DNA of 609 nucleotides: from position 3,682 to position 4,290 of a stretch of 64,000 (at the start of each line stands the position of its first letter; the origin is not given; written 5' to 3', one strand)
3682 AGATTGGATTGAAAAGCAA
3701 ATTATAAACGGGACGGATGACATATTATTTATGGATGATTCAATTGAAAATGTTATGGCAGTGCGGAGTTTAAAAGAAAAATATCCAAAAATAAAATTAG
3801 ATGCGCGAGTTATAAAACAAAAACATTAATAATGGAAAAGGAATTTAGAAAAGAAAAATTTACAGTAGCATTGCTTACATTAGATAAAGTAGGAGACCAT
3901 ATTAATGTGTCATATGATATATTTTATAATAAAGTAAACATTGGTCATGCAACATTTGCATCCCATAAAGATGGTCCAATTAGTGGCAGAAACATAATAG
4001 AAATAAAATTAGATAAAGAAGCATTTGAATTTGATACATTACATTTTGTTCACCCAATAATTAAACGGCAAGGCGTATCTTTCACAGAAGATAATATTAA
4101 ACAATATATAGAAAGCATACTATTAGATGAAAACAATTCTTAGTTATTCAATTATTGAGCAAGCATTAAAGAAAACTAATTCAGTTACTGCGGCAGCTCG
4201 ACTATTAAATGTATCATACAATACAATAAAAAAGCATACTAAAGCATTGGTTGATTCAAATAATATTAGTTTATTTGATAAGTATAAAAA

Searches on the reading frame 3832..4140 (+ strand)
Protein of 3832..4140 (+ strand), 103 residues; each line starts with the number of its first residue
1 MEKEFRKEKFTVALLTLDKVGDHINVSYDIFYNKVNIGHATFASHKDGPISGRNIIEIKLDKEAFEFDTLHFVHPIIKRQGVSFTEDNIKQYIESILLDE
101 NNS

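Call 73: search_protein_families(library=phrogs, alignment_id=A3, max_evalue=0.00001)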
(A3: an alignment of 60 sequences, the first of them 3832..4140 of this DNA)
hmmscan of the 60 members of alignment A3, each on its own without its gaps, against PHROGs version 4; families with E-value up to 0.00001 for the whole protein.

A. member 1, window:3832-4140:+ (103 aa): 0 families

B. families by the number of members that match (of 60 scanned): 41 families (the first 25 are shown)
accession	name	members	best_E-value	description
phrog_13450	-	2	5.6e-10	-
phrog_619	-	1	8.1e-73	ribose-phosphate pyrophosphokinase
phrog_6572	-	1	7.9e-58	ADP-ribosylglycohydrolase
phrog_2072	-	1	1.9e-37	-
phrog_2633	-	1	1.1e-35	endonuclease VII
phrog_12872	-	1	8.5e-34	nicotinamide phosphoribosyl transferase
phrog_307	-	1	1.1e-32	endonuclease VII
phrog_11581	-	1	2.4e-30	-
phrog_7713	-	1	2.7e-30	-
phrog_1238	-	1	1.8e-29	phosphoheptose isomerase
phrog_2914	-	1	2.2e-28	endonuclease VII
phrog_13953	-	1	4.3e-26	-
phrog_1649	-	1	2.2e-24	metallo-phosphoesterase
phrog_990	-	1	4.6e-21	metal-dependent phosphohydrolase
phrog_1479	-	1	5.6e-19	-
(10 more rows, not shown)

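Call 74: search_protein_families(library=pfam, alignment_id=A3, max_evalue=0.0001)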
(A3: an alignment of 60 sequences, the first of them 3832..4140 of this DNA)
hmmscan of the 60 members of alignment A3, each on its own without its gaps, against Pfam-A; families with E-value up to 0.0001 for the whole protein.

A. member 1, window:3832-4140:+ (103 aa): 0 families

B. families by the number of members that match (of 60 scanned): 15 families
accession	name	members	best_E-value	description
PF03747.19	ADP_ribosyl_GH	1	3.4e-38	ADP-ribosylglycohydrolase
PF02945.21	Endonuclease_7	1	1.3e-22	Recombination endonuclease VII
PF01541.30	GIY-YIG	1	2.8e-20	GIY-YIG catalytic domain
PF00805.28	Pentapeptide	1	3.4e-20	Pentapeptide repeats (8 copies)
PF20274.4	cREC_REC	1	3.1e-18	Cyclic-phosphate processing Receiver domain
PF00722.28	Glyco_hydro_16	1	4.1e-18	Glycosyl hydrolases family 16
PF00149.33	Metallophos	1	2.9e-13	Calcineurin-like phosphoesterase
PF13793.12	Pribosyltran_N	1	1.5e-10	N-terminal domain of ribose phosphate pyrophosphokinase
PF11753.13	DUF3310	1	3e-08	Protein of unknwon function (DUF3310)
PF00404.24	Dockerin_1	1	9.6e-08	Dockerin type I domain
PF12850.12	Metallophos_2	1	2.6e-07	Calcineurin-like phosphoesterase superfamily domain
PF13328.12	HD_4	1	7.7e-07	HD domain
PF13599.13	Pentapeptide_4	1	2e-05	Pentapeptide repeat region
PF02954.25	HTH_8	1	4.1e-05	Bacterial regulatory protein, Fis family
PF00156.33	Pribosyltran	1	6.8e-05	Phosphoribosyl transferase domain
